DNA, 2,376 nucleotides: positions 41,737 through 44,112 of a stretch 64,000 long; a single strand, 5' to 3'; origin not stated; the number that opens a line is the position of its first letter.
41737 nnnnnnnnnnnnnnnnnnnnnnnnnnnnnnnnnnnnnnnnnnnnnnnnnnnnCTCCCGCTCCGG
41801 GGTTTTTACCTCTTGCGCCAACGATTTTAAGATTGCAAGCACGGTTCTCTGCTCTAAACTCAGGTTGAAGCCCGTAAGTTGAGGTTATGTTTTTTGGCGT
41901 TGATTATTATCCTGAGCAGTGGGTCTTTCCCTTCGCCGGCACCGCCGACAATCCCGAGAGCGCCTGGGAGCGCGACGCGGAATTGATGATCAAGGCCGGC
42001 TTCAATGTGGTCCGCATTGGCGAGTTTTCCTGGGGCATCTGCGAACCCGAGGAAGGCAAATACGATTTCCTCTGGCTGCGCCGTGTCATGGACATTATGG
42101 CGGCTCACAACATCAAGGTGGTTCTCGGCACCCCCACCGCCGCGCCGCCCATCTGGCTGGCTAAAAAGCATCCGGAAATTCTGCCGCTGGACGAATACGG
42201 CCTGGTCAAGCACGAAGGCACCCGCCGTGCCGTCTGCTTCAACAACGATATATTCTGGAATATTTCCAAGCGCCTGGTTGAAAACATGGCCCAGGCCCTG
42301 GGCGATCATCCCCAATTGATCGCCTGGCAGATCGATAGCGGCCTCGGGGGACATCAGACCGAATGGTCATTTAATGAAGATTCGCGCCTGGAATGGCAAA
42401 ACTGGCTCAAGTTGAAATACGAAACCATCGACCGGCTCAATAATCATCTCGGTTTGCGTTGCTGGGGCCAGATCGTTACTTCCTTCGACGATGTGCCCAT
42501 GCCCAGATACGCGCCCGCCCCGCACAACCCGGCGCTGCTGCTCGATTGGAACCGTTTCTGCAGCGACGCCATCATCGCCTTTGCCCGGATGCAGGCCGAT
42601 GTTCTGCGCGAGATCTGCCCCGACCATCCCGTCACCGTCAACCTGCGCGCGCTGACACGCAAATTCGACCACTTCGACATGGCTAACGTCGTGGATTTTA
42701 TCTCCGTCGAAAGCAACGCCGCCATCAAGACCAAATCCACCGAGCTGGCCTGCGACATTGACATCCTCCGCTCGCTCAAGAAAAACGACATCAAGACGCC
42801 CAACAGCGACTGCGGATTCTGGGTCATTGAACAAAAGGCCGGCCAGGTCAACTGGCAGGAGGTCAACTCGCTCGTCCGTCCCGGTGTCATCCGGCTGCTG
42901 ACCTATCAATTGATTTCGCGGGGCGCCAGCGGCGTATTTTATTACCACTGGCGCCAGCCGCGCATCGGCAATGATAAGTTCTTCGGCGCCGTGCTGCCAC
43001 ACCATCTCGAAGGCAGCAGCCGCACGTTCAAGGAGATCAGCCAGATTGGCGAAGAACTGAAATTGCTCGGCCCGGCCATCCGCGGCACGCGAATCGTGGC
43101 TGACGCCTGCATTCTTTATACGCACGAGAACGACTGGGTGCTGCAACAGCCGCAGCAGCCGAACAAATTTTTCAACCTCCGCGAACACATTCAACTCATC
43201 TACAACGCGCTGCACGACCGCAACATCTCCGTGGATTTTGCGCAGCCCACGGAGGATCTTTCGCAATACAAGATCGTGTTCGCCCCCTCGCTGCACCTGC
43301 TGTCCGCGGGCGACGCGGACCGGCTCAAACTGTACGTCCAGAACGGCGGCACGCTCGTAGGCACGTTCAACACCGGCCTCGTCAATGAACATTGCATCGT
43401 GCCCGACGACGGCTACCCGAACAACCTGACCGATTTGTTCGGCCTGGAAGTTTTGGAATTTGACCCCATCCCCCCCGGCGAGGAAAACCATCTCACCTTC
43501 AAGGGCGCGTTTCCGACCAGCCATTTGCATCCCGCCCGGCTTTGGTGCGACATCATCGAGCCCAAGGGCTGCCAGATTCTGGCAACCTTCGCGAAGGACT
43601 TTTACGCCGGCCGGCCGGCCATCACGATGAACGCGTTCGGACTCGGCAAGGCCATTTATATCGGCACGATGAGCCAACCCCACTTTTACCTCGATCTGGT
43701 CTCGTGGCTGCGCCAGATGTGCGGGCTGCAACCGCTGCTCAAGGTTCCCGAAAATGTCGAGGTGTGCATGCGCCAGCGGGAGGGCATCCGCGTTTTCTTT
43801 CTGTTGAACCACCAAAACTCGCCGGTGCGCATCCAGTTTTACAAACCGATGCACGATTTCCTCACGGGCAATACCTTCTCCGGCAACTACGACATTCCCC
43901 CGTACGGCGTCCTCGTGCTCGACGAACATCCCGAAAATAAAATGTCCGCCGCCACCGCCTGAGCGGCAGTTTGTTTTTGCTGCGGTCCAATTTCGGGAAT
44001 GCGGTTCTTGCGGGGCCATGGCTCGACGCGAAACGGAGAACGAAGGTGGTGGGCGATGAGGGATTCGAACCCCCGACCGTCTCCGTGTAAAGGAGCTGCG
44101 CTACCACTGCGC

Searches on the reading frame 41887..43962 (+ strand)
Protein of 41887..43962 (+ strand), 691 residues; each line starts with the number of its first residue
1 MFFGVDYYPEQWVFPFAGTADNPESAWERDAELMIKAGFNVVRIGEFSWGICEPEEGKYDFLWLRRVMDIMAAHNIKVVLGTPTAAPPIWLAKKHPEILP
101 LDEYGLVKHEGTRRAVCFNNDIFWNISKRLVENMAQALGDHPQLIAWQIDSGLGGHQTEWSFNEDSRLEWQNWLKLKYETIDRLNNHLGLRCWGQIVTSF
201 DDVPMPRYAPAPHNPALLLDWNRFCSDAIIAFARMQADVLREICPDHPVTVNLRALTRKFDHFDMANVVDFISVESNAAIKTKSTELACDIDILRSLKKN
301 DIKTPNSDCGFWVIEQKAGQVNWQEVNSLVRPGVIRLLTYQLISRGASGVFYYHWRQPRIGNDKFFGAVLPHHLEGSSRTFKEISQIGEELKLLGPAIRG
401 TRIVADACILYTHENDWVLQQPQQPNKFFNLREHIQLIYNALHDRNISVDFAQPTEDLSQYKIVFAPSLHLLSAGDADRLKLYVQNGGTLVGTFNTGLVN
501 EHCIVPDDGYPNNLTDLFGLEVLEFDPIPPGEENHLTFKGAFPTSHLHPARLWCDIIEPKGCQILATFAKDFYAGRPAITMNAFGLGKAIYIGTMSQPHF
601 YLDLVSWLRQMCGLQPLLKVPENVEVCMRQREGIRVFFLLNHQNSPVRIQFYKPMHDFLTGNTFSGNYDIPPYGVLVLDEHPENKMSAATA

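Call 39: search_protein_families(library=pfam, proteins=[window:41887-43962:+], max_evalue=0.001)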
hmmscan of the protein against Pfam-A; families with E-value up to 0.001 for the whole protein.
window:41887-43962:+ (691 aa): 3 families
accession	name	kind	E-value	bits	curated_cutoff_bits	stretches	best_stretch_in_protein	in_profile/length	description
PF02449.21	Glyco_hydro_42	-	5.9e-111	371.9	21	1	6-392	1-374/376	Beta-galactosidase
PF08532.16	Glyco_hydro_42M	-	2.4e-54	184.4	25.8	1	405-610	1-202/207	Beta-galactosidase trimerisation domain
PF08533.16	Glyco_hydro_42C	-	1.4e-06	28.3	21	1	624-679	2-57/58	Beta-galactosidase C-terminal domain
